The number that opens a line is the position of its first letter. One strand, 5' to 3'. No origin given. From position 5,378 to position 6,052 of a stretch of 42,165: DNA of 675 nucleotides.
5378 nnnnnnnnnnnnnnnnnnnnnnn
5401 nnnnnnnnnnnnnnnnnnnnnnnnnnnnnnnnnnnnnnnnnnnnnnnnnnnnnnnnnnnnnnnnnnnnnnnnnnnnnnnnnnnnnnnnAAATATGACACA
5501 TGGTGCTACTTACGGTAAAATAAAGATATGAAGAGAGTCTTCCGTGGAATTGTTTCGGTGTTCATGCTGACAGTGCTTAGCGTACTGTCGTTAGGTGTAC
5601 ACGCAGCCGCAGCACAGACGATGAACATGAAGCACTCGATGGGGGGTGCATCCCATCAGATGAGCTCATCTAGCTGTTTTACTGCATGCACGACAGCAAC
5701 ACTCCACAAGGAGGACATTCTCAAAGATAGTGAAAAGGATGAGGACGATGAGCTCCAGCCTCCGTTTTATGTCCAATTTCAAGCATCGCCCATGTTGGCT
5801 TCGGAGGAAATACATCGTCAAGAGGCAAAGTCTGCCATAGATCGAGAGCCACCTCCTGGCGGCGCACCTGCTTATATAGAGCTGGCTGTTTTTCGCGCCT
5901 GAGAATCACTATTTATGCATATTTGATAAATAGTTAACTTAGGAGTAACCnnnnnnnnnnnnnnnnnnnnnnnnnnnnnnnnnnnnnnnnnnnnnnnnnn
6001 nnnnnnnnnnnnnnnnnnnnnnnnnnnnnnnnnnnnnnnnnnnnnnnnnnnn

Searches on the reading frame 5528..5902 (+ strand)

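Call 42: search_protein_families(library=pfam, max_evalue=1, proteins=[window:5528-5902:+])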
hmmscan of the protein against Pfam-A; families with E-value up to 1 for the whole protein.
window:5528-5902:+ (124 aa): 1 family
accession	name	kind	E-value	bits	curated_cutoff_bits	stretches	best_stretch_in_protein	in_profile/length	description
PF06869.18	DUF1258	-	0.087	12.8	33.1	1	34-65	190-221/253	Protein of unknown function (DUF1258)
